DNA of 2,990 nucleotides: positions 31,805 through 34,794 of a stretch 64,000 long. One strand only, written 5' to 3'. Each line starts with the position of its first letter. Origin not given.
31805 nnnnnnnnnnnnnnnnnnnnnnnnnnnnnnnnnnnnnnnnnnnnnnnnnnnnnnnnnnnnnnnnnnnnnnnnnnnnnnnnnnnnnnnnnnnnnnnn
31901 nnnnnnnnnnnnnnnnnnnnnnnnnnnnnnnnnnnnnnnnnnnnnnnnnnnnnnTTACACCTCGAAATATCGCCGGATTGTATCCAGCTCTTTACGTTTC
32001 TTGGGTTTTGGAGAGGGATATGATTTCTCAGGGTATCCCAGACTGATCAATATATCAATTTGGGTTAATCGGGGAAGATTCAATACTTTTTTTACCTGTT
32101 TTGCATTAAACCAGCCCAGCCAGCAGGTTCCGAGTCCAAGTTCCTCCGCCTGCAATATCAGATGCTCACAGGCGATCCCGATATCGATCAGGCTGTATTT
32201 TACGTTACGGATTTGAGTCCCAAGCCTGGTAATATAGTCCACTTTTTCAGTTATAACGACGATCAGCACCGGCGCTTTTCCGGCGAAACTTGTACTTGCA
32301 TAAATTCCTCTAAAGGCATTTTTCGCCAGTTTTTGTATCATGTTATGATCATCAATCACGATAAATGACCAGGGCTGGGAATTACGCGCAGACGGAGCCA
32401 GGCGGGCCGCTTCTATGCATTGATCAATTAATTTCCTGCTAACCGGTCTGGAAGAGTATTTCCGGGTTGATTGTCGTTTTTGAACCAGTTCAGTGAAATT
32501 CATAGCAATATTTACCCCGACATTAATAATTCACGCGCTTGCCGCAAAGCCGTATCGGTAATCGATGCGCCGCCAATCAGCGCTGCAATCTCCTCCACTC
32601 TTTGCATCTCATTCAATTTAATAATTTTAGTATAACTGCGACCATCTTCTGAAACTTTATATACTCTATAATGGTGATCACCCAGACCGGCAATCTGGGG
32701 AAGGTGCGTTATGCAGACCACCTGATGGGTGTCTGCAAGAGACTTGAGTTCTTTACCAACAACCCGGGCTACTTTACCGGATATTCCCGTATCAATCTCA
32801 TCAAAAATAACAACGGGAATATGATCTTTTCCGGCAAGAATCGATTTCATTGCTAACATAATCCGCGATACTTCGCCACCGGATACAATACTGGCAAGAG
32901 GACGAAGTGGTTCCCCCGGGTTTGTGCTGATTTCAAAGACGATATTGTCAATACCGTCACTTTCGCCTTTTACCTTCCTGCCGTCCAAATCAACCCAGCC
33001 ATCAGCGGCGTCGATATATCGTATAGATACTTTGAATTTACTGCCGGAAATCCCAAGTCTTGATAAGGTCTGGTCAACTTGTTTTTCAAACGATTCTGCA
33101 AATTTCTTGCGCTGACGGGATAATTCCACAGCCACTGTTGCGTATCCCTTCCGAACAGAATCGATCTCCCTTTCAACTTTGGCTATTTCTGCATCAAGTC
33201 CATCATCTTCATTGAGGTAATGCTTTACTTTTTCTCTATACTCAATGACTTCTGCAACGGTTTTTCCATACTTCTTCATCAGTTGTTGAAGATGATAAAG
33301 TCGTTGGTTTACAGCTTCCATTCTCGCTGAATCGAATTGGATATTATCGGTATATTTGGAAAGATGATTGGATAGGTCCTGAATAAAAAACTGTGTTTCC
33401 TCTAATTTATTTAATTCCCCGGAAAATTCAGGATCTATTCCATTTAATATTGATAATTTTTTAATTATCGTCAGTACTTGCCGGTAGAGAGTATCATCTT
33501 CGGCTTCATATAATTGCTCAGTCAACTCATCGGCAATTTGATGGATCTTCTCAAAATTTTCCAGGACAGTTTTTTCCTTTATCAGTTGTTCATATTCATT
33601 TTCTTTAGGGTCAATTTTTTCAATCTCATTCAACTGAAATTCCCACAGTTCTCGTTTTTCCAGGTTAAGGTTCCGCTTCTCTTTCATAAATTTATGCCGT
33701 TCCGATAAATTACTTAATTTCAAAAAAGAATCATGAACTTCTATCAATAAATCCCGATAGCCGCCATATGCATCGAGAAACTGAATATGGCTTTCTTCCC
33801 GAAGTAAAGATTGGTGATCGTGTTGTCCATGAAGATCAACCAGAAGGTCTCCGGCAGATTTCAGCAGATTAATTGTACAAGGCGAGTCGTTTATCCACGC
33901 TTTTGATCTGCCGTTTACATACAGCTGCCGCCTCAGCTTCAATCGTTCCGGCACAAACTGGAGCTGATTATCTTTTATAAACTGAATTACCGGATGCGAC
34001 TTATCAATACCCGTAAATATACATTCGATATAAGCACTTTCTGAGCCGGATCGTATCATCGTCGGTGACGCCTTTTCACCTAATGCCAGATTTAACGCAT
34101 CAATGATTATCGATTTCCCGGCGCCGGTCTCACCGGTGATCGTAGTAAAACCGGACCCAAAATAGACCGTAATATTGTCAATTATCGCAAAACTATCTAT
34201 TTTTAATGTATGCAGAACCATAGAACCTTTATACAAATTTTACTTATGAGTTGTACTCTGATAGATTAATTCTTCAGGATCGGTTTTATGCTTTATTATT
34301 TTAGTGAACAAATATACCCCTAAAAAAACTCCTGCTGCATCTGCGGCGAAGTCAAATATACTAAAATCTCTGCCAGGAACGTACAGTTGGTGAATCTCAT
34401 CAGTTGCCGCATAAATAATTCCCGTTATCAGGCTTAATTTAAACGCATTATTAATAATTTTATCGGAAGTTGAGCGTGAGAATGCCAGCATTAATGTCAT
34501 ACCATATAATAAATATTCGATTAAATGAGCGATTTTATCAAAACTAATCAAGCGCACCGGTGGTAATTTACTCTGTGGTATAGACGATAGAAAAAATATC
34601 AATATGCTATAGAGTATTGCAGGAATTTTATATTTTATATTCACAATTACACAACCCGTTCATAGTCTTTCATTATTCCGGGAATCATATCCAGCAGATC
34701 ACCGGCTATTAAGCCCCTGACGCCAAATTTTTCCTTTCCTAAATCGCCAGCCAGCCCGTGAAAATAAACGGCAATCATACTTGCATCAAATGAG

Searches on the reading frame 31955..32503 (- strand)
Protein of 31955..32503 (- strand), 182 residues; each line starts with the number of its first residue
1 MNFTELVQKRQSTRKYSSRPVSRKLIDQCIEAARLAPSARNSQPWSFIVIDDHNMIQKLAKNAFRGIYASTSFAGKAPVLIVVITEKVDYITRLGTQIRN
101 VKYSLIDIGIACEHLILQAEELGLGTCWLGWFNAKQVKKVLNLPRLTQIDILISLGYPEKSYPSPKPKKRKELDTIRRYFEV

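Call 13: search_protein_families(library=pfam, proteins=[window:31955-32503:-], max_evalue=0.01)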
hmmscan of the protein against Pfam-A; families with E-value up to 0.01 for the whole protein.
window:31955-32503:- (182 aa): 2 families
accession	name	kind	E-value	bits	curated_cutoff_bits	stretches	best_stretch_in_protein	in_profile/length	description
PF00881.29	Nitroreductase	-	5.3e-32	111.7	23.5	1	8-157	2-167/167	Nitroreductase family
PF14512.11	TM1586_NiRdase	-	3.4e-21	76.3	27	2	104-179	80-151/215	Putative TM nitroreductase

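Call 16: find_encoding_contigs(protein=window:31955-32503:-, flank=6000, max_places=10)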
Protein window:31955-32503:- (182 aa): 10 contigs read that carry it; 5 places shown.
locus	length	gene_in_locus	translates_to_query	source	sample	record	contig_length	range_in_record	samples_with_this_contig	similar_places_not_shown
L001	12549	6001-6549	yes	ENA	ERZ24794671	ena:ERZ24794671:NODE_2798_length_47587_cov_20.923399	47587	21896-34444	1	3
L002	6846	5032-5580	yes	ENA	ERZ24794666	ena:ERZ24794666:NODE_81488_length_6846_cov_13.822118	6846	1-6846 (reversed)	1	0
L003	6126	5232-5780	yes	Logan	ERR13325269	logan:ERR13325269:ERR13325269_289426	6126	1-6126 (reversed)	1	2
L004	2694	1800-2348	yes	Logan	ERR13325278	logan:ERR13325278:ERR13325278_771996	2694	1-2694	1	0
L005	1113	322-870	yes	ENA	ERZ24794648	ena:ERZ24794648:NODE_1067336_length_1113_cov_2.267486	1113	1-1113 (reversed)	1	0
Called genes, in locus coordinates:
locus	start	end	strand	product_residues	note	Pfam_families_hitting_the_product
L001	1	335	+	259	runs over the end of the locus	PF00121:TIM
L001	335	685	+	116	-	PF03840:SecG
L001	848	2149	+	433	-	PF25060:ARM_TT21_2nd (weak), PF14559:TPR_19, PF13414:TPR_11, PF14559:TPR_19, PF13432:TPR_16, PF13414:TPR_11, PF00515:TPR_1, PF13414:TPR_11, +34 more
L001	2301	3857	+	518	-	PF03853:YjeF_N, PF01256:Carb_kinase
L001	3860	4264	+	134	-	PF04892:VanZ-LLP1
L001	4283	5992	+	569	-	PF02463:SMC_N, PF13476:AAA_23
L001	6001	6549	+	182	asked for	PF00881:Nitroreductase, PF14512:TM1586_NiRdase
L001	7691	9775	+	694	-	PF00009:GTP_EFTU, PF22042:EF-G_D2, PF03144:GTP_EFTU_D2, PF14492:EFG_III, PF03764:EFG_IV, PF00679:EFG_C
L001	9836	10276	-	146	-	PF00011:HSP20, PF17886:ArsA_HSP20 (weak)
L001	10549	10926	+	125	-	PF02152:FolB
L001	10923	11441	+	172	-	PF01288:HPPK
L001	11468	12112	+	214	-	PF01712:dNK, PF13238:AAA_18 (weak), PF02223:Thymidylate_kin (weak)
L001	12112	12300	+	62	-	-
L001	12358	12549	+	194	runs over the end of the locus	-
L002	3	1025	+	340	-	?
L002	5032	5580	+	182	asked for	PF00881:Nitroreductase, PF14512:TM1586_NiRdase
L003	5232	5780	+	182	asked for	PF00881:Nitroreductase, PF14512:TM1586_NiRdase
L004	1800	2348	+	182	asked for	PF00881:Nitroreductase, PF14512:TM1586_NiRdase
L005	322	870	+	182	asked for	PF00881:Nitroreductase, PF14512:TM1586_NiRdase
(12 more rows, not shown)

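Call 27: search_protein_families(library=ncbifam, proteins=[window:31955-32503:-], max_evalue=0.001)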
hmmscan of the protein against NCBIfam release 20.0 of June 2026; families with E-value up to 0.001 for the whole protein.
window:31955-32503:- (182 aa): 10 families
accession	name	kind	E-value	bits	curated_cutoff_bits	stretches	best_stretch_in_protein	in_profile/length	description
TIGR02476.1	BluB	equivalog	3.9e-18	65.6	150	1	3-166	9-188/205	5,6-dimethylbenzimidazole synthase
NF008033.1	PRK10765.1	equivalog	1.2e-14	54.3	223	1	4-171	5-172/240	oxygen-insensitive NADPH nitroreductase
NF003768.0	PRK05365.1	equivalog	2e-12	47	152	1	4-94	15-101/200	malonic semialdehyde reductase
NF008275.0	PRK11053.1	equivalog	4e-12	46.1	227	1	1-89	1-89/217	oxygen-insensitive NAD(P)H nitroreductase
NF009810.0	PRK13294.1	equivalog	5e-12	45.4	304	1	6-60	257-311/449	coenzyme F420-0:L-glutamate ligase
TIGR03553.1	F420_FbiB_CTERM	equivalog_domain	3.9e-11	43.1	249.55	1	7-60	3-56/194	F420 biosynthesis protein FbiB, C-terminal domain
NF047509.1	Rv3131_FMN_oxido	subfamily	1.5e-09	37.8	199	1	29-53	2-26/319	Acg family FMN-binding oxidoreductase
TIGR03605.1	antibiot_sagB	domain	1e-08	34.9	78.4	1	61-147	78-162/173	SagB family peptide dehydrogenase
NF005901.0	PRK07877.1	equivalog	0.00012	20.4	476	1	9-60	360-410/722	Rv1355c family protein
NF008088.0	PRK10828.1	equivalog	0.00064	19.3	183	1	4-55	4-55/183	NAD(P)H nitroreductase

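Call 76: find_homologous_proteins(query=window:31955-32503:-, max_evalue=1e-40)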
Query window:31955-32503:- (182 aa): 5391 proteins with E <= 1e-40 among 8000 candidates; the best 120 are listed.
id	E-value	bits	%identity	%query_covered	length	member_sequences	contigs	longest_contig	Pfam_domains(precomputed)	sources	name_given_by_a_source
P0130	3.8e-112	390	97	100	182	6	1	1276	PF00881.30,PF14512.12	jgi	-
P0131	2.2e-104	365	91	100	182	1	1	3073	PF00881.30,PF14512.12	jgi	jgi:nitroreductase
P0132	1.5e-103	362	90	100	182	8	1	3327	PF00881.30,PF14512.12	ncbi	-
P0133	3.8e-102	358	88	100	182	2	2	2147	PF00881.30,PF14512.12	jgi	-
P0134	2.5e-88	313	81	99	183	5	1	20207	PF00881.30,PF14512.12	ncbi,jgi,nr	ncbi:MAG: nitroreductase family protein [Candidatus Marinimicrobia bacterium]|nr:nitroreductase fami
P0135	7.3e-88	311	80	98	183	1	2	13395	PF00881.30,PF14512.12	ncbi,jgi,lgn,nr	ncbi:MAG TPA: NAD(P)H nitroreductase [Candidatus Marinimicrobia bacterium]|nr:NAD(P)H nitroreductase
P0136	3.9e-81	289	73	99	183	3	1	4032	PF00881.30,PF14512.12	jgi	-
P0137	2.7e-79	283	71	99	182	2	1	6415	PF00881.30,PF14512.12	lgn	-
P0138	3.3e-79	283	71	99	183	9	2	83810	PF00881.30,PF14512.12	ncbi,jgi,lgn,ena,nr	ncbi:MAG: nitroreductase family protein [Candidatus Marinimicrobia bacterium]|nr:nitroreductase fami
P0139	1.9e-78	281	72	99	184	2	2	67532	PF00881.30,PF14512.12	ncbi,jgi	-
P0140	5.0e-78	279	70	99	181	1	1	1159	PF00881.30,PF14512.12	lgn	-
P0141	8.1e-78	279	70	99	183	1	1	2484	PF00881.30,PF14512.12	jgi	-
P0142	1.1e-77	278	69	99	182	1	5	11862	PF00881.30,PF14512.12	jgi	jgi:nitroreductase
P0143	2.2e-77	277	69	99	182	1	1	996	PF00881.30,PF14512.12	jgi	jgi:nitroreductase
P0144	2.2e-77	277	68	99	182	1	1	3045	PF00881.30,PF14512.12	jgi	jgi:nitroreductase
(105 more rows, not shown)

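Call 77: find_encoding_contigs(protein=P0134, flank=5000, max_places=1)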
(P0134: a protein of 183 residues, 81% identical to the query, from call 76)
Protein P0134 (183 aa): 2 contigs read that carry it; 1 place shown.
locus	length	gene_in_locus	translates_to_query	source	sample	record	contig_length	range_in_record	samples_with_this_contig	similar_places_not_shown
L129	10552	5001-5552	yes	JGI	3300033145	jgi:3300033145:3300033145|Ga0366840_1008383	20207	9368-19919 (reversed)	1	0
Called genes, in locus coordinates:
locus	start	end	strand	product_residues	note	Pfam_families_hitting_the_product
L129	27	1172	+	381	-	PF07719:TPR_2 (weak), PF13181:TPR_8 (weak), PF14559:TPR_19 (weak), PF13432:TPR_16 (weak), PF00515:TPR_1 (weak), PF13414:TPR_11, PF14559:TPR_19, PF13432:TPR_16, +29 more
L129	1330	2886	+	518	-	PF03853:YjeF_N, PF01256:Carb_kinase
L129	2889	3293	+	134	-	PF04892:VanZ-LLP1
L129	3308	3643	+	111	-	PF02463:SMC_N, PF13175:AAA_15 (weak), PF13555:AAA_29 (weak), PF13476:AAA_23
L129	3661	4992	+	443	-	PF02463:SMC_N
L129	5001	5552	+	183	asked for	PF00881:Nitroreductase, PF14512:TM1586_NiRdase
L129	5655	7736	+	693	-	PF00009:GTP_EFTU, PF22042:EF-G_D2, PF03144:GTP_EFTU_D2, PF14492:EFG_III, PF03764:EFG_IV, PF00679:EFG_C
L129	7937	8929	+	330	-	PF01351:RNase_HII, PF02021:UPF0102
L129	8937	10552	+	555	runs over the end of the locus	PF01019:G_glu_transpept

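Call 78: find_encoding_contigs(protein=P0138, flank=5000, max_places=1)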
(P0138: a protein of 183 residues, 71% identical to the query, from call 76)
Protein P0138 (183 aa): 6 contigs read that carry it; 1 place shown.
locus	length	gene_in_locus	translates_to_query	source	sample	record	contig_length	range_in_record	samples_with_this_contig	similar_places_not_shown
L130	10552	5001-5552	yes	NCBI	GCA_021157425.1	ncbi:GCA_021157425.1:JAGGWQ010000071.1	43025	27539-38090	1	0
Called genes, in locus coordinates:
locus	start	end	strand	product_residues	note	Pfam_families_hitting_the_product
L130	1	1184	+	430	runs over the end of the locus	-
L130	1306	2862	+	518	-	PF03853:YjeF_N, PF01256:Carb_kinase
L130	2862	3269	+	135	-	PF04892:VanZ-LLP1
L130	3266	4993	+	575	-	PF02463:SMC_N, PF13175:AAA_15 (weak), PF13476:AAA_23, PF13401:AAA_22 (faint)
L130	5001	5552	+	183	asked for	PF00881:Nitroreductase, PF14512:TM1586_NiRdase, PF00881:Nitroreductase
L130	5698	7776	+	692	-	PF00009:GTP_EFTU, PF03144:GTP_EFTU_D2, PF22042:EF-G_D2, PF14492:EFG_III, PF16658:RF3_C (weak), PF03764:EFG_IV, PF00679:EFG_C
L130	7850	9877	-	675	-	PF05649:Peptidase_M13_N, PF01431:Peptidase_M13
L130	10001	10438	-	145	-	PF00011:HSP20, PF17886:ArsA_HSP20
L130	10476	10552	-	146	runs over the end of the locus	PF00011:HSP20, PF17886:ArsA_HSP20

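Call 79: find_encoding_contigs(protein=P0132, flank=5000, max_places=1)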
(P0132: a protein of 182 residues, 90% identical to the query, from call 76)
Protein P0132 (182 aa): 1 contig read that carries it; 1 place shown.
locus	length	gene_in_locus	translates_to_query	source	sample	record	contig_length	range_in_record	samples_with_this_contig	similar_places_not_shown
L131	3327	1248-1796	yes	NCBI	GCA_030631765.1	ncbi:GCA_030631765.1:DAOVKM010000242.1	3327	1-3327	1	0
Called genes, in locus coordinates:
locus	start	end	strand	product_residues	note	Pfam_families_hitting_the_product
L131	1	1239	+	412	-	?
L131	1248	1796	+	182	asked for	PF00881:Nitroreductase, PF14512:TM1586_NiRdase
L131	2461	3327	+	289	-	?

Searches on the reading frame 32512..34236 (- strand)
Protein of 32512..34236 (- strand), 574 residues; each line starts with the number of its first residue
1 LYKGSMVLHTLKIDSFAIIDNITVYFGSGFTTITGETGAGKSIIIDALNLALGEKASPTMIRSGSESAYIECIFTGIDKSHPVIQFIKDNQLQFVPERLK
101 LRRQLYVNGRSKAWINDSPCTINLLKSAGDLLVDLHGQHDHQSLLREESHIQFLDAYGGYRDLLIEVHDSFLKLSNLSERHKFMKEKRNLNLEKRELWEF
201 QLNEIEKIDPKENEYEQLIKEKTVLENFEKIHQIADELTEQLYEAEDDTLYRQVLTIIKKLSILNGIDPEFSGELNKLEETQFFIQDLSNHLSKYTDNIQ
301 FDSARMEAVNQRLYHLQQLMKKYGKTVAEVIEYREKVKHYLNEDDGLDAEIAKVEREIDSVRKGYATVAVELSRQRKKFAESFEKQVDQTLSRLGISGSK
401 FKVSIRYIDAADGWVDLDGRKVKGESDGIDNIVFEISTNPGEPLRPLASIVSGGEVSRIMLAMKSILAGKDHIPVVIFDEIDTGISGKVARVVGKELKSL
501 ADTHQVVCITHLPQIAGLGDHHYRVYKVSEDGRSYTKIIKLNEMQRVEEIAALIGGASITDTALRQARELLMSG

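Call 13: search_protein_families(library=pfam, proteins=[window:32512-34236:-], max_evalue=0.01)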
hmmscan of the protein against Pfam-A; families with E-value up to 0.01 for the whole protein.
window:32512-34236:- (574 aa): 8 families
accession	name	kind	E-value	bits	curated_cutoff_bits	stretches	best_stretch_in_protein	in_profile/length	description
PF02463.25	SMC_N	-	5.7e-20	72.1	40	1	8-529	2-215/220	RecF/RecN/SMC N terminal domain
PF13476.12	AAA_23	-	1.4e-13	52.3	27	1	11-241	2-192/201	AAA domain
PF13304.12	AAA_21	-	2e-05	25.2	27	0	30-80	1-56/304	AAA domain, putative AbiEii toxin, Type IV TA system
PF13401.12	AAA_22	-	4.9e-05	24.1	27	0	27-72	4-41/130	AAA domain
PF13555.12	AAA_29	-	0.00014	22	27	1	28-52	22-46/61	P-loop containing region of AAA domain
PF13175.12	AAA_15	-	0.0009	19.4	32.1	1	6-516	1-374/374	AAA ATPase domain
PF13191.12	AAA_16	-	0.0058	17.6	32.6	0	29-59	25-52/167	AAA ATPase domain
PF00005.33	ABC_tran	-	0.0096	17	25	0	30-49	13-32/137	ABC transporter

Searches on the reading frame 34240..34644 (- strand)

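Call 13: search_protein_families(library=pfam, proteins=[window:34240-34644:-], max_evalue=0.01)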
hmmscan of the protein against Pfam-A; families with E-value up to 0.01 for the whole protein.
window:34240-34644:- (134 aa): 1 family
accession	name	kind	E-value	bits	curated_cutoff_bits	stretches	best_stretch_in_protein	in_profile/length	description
PF04892.17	VanZ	-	8.7e-14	52.7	30.1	1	30-114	55-123/126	VanZ like family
